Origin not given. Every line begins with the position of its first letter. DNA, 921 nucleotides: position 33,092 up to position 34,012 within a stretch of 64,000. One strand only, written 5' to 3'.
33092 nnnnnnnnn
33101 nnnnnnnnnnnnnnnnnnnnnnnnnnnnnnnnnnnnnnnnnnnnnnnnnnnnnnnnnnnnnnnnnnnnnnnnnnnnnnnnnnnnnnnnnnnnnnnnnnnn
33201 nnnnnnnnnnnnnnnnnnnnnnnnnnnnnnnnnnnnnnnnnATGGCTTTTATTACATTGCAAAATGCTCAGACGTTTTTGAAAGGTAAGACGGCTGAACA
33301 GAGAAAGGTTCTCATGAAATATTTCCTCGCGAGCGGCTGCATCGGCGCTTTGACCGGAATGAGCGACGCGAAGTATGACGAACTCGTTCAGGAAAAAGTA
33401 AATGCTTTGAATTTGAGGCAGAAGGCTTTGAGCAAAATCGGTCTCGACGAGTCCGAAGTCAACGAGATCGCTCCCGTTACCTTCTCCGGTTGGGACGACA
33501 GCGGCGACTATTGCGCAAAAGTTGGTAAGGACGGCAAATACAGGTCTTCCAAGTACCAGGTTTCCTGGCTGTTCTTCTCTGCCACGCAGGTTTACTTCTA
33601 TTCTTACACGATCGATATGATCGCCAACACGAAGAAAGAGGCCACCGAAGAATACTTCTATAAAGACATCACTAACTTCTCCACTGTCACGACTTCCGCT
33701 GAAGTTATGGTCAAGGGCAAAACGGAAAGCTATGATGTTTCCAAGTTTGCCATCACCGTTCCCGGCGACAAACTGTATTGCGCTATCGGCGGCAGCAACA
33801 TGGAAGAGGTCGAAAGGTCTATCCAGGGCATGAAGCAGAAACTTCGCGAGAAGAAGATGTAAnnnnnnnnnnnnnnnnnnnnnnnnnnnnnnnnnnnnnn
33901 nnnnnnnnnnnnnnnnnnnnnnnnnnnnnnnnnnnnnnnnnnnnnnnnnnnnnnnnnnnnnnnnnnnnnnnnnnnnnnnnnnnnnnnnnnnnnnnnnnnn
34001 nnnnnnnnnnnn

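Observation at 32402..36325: Self-contained five-gene ZnR-TPR / unknown / YidD-like / SPFH-DZR / membrane operon: candidate uncharacterised envelope-stress or anti-invader system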

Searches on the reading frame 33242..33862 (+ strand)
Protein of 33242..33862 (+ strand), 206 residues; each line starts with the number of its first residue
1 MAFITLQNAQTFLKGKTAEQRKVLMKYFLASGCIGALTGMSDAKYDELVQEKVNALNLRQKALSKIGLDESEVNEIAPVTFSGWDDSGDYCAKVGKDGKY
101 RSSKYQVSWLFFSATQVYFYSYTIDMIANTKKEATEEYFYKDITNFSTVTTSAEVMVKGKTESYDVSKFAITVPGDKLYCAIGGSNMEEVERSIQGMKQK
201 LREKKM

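Call 4: search_protein_families(library=pfam, proteins=[window:33242-33862:+], max_evalue=0.1)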
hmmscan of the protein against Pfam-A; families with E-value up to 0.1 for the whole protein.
window:33242-33862:+ (206 aa): 0 families

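Call 5: search_protein_families(library=ncbifam, proteins=[window:33242-33862:+], max_evalue=0.1)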
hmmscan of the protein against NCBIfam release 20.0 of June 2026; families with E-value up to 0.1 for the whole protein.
window:33242-33862:+ (206 aa): 0 families

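Call 6: search_protein_families(library=padloc, proteins=[window:33242-33862:+], max_evalue=0.1)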
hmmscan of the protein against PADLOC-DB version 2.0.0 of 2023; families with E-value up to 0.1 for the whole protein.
window:33242-33862:+ (206 aa): 0 families

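Call 10: find_encoding_contigs(protein=window:33242-33862:+, flank=8000, max_places=6)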
Protein window:33242-33862:+ (206 aa): 23 contigs read that carry it; 2 places shown.
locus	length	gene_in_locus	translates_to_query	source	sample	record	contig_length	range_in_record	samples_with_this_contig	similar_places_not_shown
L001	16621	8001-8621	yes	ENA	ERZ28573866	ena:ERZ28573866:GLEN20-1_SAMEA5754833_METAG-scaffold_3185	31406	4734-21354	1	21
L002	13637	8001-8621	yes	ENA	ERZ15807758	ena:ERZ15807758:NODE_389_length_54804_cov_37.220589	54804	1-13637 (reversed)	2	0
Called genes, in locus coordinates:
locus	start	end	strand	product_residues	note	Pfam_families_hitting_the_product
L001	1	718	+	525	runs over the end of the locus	PF01235:Na_Ala_symp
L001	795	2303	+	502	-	PF00209:SNF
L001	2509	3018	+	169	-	PF03862:SpoVAC_SpoVAEB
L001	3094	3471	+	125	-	PF01554:MatE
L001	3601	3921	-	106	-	PF05437:AzlD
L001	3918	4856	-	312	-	PF03591:AzlC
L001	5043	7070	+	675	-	PF01921:tRNA-synt_1f, PF01588:tRNA_bind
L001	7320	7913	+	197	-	PF14559:TPR_19 (faint), PF00515:TPR_1 (weak), PF07719:TPR_2 (faint)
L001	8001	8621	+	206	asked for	-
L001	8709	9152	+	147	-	PF01809:YidD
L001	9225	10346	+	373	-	PF13421:Band_7_1, PF01145:Band_7, PF12773:DZR, PF13240:Zn_Ribbon_1 (weak), PF24463:DUF7577 (weak), PF13240:Zn_Ribbon_1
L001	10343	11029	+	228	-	-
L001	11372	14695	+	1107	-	PF01381:HTH_3, PF12844:HTH_19 (weak), PF13443:HTH_26 (weak), PF13560:HTH_31, PF18998:Flg_new_2 (faint), PF09479:Flg_new, PF13306:LRR_5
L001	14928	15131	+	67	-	-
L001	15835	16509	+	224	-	PF14808:TMEM164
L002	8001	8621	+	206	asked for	-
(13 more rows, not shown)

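Call 11: find_homologous_proteins(query=window:33242-33862:+)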
Query window:33242-33862:+ (206 aa): 1544 proteins with E <= 0.001 among 1590 candidates; the best 120 are listed.
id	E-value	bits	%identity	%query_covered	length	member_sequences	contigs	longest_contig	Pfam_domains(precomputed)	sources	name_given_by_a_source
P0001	1.0e-121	422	94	100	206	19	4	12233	-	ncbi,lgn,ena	-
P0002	7.5e-114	396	87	100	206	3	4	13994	-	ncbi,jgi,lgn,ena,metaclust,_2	metaclust:\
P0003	6.8e-83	295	67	100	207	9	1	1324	-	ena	-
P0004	3.6e-80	286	66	100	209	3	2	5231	-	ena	-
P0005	1.5e-79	284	67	100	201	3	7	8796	-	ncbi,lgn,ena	-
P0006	3.4e-76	273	62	100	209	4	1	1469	-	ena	-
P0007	1.5e-75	271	63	100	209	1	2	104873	-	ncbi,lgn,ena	-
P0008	9.5e-75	269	63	100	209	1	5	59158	-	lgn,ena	-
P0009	1.4e-74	268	95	63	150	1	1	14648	-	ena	-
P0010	2.7e-74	267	63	99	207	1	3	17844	-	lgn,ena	-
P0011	2.9e-70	254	62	94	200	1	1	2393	-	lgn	-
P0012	5.6e-60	220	54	94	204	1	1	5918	-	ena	-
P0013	8.7e-60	220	54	94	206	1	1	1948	-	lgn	-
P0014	1.6e-59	219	54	94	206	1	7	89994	-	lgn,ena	-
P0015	2.4e-59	218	54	95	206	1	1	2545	-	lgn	-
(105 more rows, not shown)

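Call 13: find_related_loci(query=A1, collection=genome_contigs, flank=7000)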
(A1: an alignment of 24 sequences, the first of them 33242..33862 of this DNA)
Query A1 (206 aa) in genome_contigs; peptide patterns used: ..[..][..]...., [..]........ (x = any residue, [..] = any of these).
261 stretches matched a pattern; 146 encode a relative of the query (tblastn E <= 1e-3); the best 80 are kept; 80 distinct loci.
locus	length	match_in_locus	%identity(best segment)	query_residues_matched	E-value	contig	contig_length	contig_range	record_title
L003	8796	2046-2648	67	1-206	1e-87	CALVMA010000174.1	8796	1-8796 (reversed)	MAG: uncultured Clostridia bacterium isolate E09__bin175 genome assembly, contig: E09__k127_8204391, whole genome shotgu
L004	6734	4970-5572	53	10-205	3e-62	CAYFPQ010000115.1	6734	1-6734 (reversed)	MAG TPA_asm: uncultured Victivallales bacterium isolate ERP019367_co2_131 genome assembly, contig: NODE_6621_length_6734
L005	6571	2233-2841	51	4-205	2e-61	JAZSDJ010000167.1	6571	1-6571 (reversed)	MAG: Eubacteriales bacterium isolate T1900044599_TS20190065.MAGScoT_cleanbin_000024 SGB_680_k141_1865343, whole genome s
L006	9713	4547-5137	54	10-205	8e-62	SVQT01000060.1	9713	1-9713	MAG: Oscillospiraceae bacterium isolate SIG624 NODE_32229_length_9713_cov_2.446902, whole genome shotgun sequence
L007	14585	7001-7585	52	13-205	5e-60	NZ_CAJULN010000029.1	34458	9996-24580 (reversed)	MAG: uncultured Bacteroides sp. isolate MGBC140467, whole genome shotgun sequence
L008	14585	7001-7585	51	13-205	5e-60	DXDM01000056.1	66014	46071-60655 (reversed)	MAG TPA_asm: Candidatus Barnesiella excrementavium isolate 4398 CHK114__C450659_L66014_SAMEA104467365, whole genome shot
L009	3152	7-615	50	13-205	1e-59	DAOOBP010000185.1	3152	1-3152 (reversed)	MAG TPA_asm: Salinivirgaceae bacterium isolate AMR_MDS_4041 NODE_34102_length_3152_cov_14.889248, whole genome shotgun s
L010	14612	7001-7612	52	10-205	1e-59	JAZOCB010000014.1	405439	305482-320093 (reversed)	MAG: Christensenellaceae bacterium isolate T1900044757_TS20190223.MAGScoT_cleanbin_000018 SGB_2306_k141_2699976, whole g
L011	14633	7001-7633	52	1-205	2e-59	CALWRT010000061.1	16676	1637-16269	MAG: uncultured Lachnospiraceae bacterium isolate E15__bin317 genome assembly, contig: E15__k127_4131890, whole genome s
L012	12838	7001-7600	52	13-205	2e-59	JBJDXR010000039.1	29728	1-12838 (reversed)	MAG: Oscillospiraceae bacterium isolate LOHA20_bin.045 NODE_671_length_29728_cov_7.478314, whole genome shotgun sequence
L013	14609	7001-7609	51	13-205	2e-59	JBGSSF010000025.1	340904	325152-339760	MAG: Bacteroidales bacterium isolate JTS-AC376 k141_1540365, whole genome shotgun sequence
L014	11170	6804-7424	48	7-206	3e-59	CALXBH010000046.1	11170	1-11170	MAG: uncultured Clostridia bacterium isolate E0_RP0__bin102 genome assembly, contig: E0_RP0__k127_1210379, whole genome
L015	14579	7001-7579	51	14-205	4e-59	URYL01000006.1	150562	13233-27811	uncultured Bacteroides sp. isolate UMGS1473 genome assembly, contig: NODE_61_length_150562_cov_59.122121, whole genome s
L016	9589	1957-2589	52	1-205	5e-59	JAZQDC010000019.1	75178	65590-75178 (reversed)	MAG: Lachnospiraceae bacterium isolate T1900044637_TS20190103.MAGScoT_cleanbin_000018 SGB_1179_k141_1627920, whole genom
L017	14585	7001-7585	52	13-205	3e-59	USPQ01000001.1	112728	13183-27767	uncultured Bacteroides sp. isolate UMGS1954 genome assembly, contig: NODE_76_length_112728_cov_10.2649, whole genome sho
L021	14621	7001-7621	47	4-205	3e-58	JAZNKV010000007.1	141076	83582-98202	MAG: Christensenellaceae bacterium isolate T1900044673_TS20190139.MAGScoT_cleanbin_000014 SGB_1606_k141_27348, whole gen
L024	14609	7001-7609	50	13-205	2e-57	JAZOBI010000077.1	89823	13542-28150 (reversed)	MAG: Faecousia sp. isolate T1900044758_TS20190224.MAGScoT_cleanbin_000050 SGB_2327_k141_2679256, whole genome shotgun se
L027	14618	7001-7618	50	7-205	5e-57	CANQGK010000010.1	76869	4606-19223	MAG: uncultured Clostridia bacterium isolate Lapin-032__bin13 genome assembly, contig: Lapin-032__NODE_563_length_76869_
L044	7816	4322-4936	51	10-205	2e-54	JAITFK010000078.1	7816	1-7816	MAG: Treponema sp. isolate Nx346_bin17 k119_775420, whole genome shotgun sequence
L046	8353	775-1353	49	13-205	5e-54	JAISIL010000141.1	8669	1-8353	MAG: Spirochaetaceae bacterium isolate Hm464_bin60 k119_2102843, whole genome shotgun sequence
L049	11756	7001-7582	51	14-205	4e-54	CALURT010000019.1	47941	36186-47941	MAG: uncultured Bacteroidales bacterium isolate BRZ_SS__bin24 genome assembly, contig: BRZ_SS__NODE_952_length_47941_cov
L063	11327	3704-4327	47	4-205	1e-52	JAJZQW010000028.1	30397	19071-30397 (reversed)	MAG: Acidobacteria bacterium isolate SKS1.bin65 NODE_2605_length_30397_cov_2.676148, whole genome shotgun sequence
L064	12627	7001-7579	50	14-205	1e-52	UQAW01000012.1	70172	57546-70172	uncultured Lachnospiraceae bacterium isolate UMGS96 genome assembly, contig: NODE_25_length_70172_cov_6.72025, whole gen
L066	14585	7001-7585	49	15-205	4e-52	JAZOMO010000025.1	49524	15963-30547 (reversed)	MAG: Candidatus Scatosoma sp. isolate T1900045647_YK20190341.MAGScoT_cleanbin_000010 SGB_8175_k141_675136, whole genome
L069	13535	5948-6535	47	10-205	6e-52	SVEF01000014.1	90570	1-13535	MAG: Lachnospiraceae bacterium isolate SIG299 NODE_1464_length_90570_cov_3.837500, whole genome shotgun sequence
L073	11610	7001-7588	47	13-205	2e-51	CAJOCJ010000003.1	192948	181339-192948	uncultured Bacteroidales bacterium isolate Red_deer_1_mag_136 genome assembly, contig: scaffold_96, whole genome shotgun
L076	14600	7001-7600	46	6-206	4e-51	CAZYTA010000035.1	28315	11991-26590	MAG TPA_asm: uncultured Oscillospiraceae bacterium isolate SRP315200_co1_260 genome assembly, contig: NODE_2565_length_2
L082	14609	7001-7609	45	2-205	7e-51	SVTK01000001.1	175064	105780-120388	MAG: Oscillospiraceae bacterium isolate SIG693 NODE_1475_length_175064_cov_3.353093, whole genome shotgun sequence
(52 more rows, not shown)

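Call 19: predict_structure(alignment_id=A1)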
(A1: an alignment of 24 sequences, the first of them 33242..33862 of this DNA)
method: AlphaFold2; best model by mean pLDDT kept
length: 206 residues; sequences in the alignment: 24
mean_pLDDT: 88.5   pTM: 0.84
mean pLDDT of the five models: 88.5, 87.2, 86.8, 86.5, 85.9
residues with pLDDT >= 90: 126; 70-90: 69; 50-70: 9; < 50: 2
segments of 3 or more residues with pLDDT < 50: none
pLDDT, mean of each block of 10 residues (from residue 1): 61 83 89 75 95 94 90 85 91 89 95 93 91 94 95 84 92 95 89 92 88
secondary structure, 60 per line:
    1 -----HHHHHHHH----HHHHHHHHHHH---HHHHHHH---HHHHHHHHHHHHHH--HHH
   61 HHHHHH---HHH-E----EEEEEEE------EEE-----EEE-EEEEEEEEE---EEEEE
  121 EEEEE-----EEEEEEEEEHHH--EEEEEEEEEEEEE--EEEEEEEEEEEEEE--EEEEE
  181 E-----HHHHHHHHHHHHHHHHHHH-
elements in order: H6-13 H18-28 H32-38 H42-55 H58-66 E79-85 E92-94 E100-102 E104-112 E116-125 E131-139 E145-157 E160-173 E176-181 H187-205

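Call 23: fold_search(model_id=the predicted structure, library=pdb)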
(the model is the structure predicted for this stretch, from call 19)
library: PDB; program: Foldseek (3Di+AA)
matches with E <= 10: 815; with E <= 0.001: 0
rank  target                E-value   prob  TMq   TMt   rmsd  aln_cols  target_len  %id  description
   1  8bk2_B                2.0e-02  0.75  0.21  0.24  17.0       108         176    5  X-ray structure of meningococcal factor H binding protein variant 2 in complex with a specific and bactericidal human  (released 2023-11-22)
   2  8bk2_A                1.8e-01  0.33  0.21  0.25  16.6       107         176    6  X-ray structure of meningococcal factor H binding protein variant 2 in complex with a specific and bactericidal human  (released 2023-11-22)
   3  4o9y_A                1.8e-01  0.11  0.18  0.03  20.7       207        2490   11  Crystal Structure of TcdA1 (released 2014-02-26)
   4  2gid_A                2.2e-01  0.20  0.21  0.27  11.0       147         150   10  Crystal structures of trypanosoma bruciei MRP1/MRP2 (released 2006-09-05)
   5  7oyd_t                2.9e-01  0.04  0.11  0.16  18.6       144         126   11  Cryo-EM structure of a rabbit 80S ribosome with zebrafish Dap1b (released 2022-07-20)
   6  9f8t_A                3.0e-01  0.28  0.20  0.13   8.6        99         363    8  Clathrin terminal domain complexed with C-terminus of AAK1L (released 2025-05-21)
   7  4keg                  3.2e-01  0.04  0.10  0.06  15.3       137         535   11  Crystal Structure of MBP Fused Human SPLUNC1 (released 2014-04-30)
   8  1utc_B                3.4e-01  0.23  0.21  0.13   9.6       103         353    9  Clathrin terminal domain complexed with TLPWDLWTT (released 2004-02-25)
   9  7o5y_A                3.6e-01  0.12  0.17  0.25  18.3       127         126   10  PilA minor pilin of Streptococcus sanguinis type IV pili (released 2022-04-20)
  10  9bk6_A                3.8e-01  0.25  0.19  0.36  14.6       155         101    9  Structure of B10_CYTX binder-complex (released 2024-10-09)
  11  9lvk_L                3.8e-01  0.09  0.13  0.05  18.3        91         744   10  Cryo-EM structure of CASTOR1 bound human GATOR2 complex (released 2025-08-13)
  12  5m5r_A                4.0e-01  0.38  0.23  0.14   6.2        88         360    7  Clathrin heavy chain N-terminal domain bound to beta2 adaptin clathrin box motif (released 2016-11-09)
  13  1utc_A                4.0e-01  0.23  0.20  0.13   8.5        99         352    9  Clathrin terminal domain complexed with TLPWDLWTT (released 2004-02-25)
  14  5o7x_A                4.2e-01  0.14  0.20  0.08  19.8       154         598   10  CRYSTAL STRUCTURE OF S. CEREVISIAE CORE FACTOR AT 3.2A RESOLUTION (released 2017-08-02)
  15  6k7d                  4.2e-01  0.13  0.20  0.10  12.9       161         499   10  Crystal structure of MBPapo-Tim21 fusion protein with a 16-residue helical linker (released 2019-09-18)
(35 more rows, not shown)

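Call 26: search_protein_families(library=pfam, proteins=[L014:8085-10766:+, L064:3543-5408:+, L016:5909-8284:+, L076:8170-8949:+, L049:9286-10035:+, L013:9296-9976:+], max_evalue=0.01)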
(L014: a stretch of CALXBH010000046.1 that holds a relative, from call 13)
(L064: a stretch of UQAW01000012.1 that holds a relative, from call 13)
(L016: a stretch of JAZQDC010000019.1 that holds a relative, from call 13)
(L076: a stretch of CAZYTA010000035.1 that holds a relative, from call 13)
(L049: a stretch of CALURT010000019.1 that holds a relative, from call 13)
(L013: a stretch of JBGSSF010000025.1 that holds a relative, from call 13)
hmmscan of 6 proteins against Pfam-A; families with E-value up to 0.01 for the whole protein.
L014:8085-10766:+ (893 aa): 6 families
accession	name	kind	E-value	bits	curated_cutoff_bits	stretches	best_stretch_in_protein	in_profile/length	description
PF01935.23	DUF87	-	1.8e-09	38.5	23.2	1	394-622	1-217/220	Helicase HerA, central domain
PF01580.24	FtsK_SpoIIIE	-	3.4e-05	23.9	24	1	393-459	17-85/221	FtsK/SpoIIIE family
PF07088.17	GvpD_P-loop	-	0.0014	19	24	1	414-448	8-42/189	GvpD gas vesicle protein, P-loop domain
PF04665.18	Pox_A32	-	0.0025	17.7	22.8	0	416-462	13-59/242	Poxvirus A32 protein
PF04851.21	ResIII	-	0.0033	17.8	22.5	1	412-456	19-64/164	Type III restriction enzyme, res subunit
PF13401.12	AAA_22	-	0.0099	16.6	27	0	416-465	5-54/130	AAA domain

L064:3543-5408:+ (621 aa): 5 families
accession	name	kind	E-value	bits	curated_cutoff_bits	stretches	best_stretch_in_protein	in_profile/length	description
PF00069.31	Pkinase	-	1.4e-42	146.3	31.7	1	9-236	1-198/263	Protein kinase domain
PF07714.23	PK_Tyr_Ser-Thr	-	2e-21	76.9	23.1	1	11-235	3-205/258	Protein tyrosine and serine/threonine kinase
PF17667.7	Pkinase_fungal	-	0.00039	19.7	24.1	0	148-216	300-375/387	Fungal protein kinase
PF03109.22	ABC1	-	0.0016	18.1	22.9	1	125-193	160-226/244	ABC1 atypical kinase-like domain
PF14531.12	Kinase-like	-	0.0026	17.5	25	1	119-226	125-243/289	Kinase-like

L016:5909-8284:+ (791 aa): 0 families

L076:8170-8949:+ (259 aa): 0 families

L049:9286-10035:+ (249 aa): 1 family
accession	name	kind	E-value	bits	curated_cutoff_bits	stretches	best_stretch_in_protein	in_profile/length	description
PF03532.18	OMS28_porin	-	0.0073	16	27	0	172-220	83-130/253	OMS28 porin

L013:9296-9976:+ (226 aa): 0 families

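Call 28: search_dna_similar(query=window:33242-33862:+, collection=plasmids, mode=protein, max_evalue=0.001)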
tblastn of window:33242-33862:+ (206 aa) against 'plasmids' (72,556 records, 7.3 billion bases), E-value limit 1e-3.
Records with a match: 1; places in all: 1; records where one place covers at least 80% of the query: 1.
Best place of each record, by identity: <60% 1.
By first word of the organism name: Bacteroides 1.
By predicted mobility (MOB-suite, as given by PLSDB): non-mobilizable 1.
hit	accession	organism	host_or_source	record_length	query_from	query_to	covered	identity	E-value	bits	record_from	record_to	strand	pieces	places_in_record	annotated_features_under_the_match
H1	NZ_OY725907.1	Bacteroides finegoldii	-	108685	13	205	94%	51.8%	2e-55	195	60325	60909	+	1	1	hypothetical protein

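Call 29: search_dna_similar(query=window:33242-33862:+, collection=phages, mode=protein, max_evalue=0.001)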
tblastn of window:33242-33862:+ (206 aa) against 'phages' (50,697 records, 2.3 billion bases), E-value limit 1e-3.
No match.

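Call 30: get_annotated_region(hit=H1, flank=9000)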
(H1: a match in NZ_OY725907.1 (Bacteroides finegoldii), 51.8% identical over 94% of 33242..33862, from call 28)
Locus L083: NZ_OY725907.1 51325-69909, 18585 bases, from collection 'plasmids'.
description: Bacteroides finegoldii strain Bacteroides finegoldii TSDC17.2-1.1 plasmid 5, complete sequence
organism: Bacteroides finegoldii (NCBI taxid 338188)
taxonomy: Bacteria; Bacteroidota; Bacteroidia; Bacteroidales; Bacteroidaceae; Bacteroides; Bacteroides finegoldii
host: -; source: -; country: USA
typing (MOB-suite, as given by PLSDB): non-mobilizable
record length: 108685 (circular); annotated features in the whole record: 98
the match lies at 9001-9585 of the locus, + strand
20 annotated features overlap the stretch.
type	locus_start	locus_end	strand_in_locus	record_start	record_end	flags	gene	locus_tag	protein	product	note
CDS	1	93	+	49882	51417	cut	rny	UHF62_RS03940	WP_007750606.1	ribonuclease Y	GO:0006402 - mRNA catabolic process [Evidence IEA]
CDS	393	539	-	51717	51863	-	-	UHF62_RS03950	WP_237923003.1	hypothetical protein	-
CDS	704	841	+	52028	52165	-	-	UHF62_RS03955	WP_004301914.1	hypothetical protein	-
CDS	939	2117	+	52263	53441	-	-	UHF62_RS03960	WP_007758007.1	C1 family peptidase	GO:0006508 - proteolysis [Evidence IEA]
CDS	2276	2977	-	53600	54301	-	-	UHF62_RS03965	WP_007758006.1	DUF4627 domain-containing protein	-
CDS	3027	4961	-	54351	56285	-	-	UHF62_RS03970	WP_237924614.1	heparinase II/III family protein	-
CDS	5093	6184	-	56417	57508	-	dinB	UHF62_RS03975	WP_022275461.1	DNA polymerase IV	GO:0006281 - DNA repair [Evidence IEA]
CDS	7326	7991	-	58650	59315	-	-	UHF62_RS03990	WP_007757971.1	phenylalanine--tRNA ligase beta subunit-related protein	-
CDS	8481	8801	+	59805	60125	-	-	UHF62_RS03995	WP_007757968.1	helix-turn-helix transcriptional regulator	-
CDS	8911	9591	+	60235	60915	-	-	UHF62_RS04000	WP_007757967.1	hypothetical protein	-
CDS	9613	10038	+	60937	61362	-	yidD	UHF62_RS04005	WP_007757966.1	membrane protein insertion efficiency factor YidD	-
CDS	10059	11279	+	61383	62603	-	-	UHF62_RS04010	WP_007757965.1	SPFH domain-containing protein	-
CDS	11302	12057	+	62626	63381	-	-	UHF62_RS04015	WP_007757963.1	hypothetical protein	-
CDS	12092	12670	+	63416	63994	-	-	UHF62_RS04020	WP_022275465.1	zinc ribbon domain-containing protein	-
CDS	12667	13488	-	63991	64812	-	pgeF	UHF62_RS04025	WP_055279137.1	peptidoglycan editing factor PgeF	-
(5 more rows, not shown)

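Call 31: search_protein_families(library=phrogs, proteins=[window:33242-33862:+, L014:8085-10766:+, L016:5909-8284:+], max_evalue=0.001)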
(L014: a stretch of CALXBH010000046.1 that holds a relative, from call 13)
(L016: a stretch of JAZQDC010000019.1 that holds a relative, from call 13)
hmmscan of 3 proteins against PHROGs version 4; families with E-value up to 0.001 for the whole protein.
window:33242-33862:+ (206 aa): 0 families

L014:8085-10766:+ (893 aa): 2 families
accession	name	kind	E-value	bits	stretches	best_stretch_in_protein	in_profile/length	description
phrog_7035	-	unknown function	1e-15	58.2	1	601-751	451-597/969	-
phrog_2666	-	head and packaging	2.1e-10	40.9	1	671-762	442-532/555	terminase large subunit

L016:5909-8284:+ (791 aa): 1 family
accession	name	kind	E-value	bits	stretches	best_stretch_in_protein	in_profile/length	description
phrog_4728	-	head and packaging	1.9e-09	37.8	1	650-789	447-587/591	head morphogenesis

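Call 46: search_solved_structures(query=L014:8085-10766:+, max_evalue=1)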
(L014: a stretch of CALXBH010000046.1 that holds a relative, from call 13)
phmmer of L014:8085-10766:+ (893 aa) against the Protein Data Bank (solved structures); distinct sequences matched with E-value up to 1: 6.
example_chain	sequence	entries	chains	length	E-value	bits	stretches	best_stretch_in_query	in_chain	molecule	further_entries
4d2i_A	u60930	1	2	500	4.4e-07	31.7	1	586-749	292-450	HERA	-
8wiv_A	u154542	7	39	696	1.1e-06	30.3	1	602-751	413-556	Helicase HerA central domain-containing protein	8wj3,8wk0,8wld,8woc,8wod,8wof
9x1l_A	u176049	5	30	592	4.2e-05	25.1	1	643-763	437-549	DNA helicase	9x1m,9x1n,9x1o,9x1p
8j4u_M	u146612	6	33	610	0.00049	21.6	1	624-758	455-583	Nucleoside triphosphate hydrolase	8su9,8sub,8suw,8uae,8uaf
8xau_A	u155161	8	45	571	0.0038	18.7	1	655-757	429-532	ATP-binding protein | HerA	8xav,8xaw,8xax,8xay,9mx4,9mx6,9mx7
8ziq_M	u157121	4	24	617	0.11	13.8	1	626-725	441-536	HerA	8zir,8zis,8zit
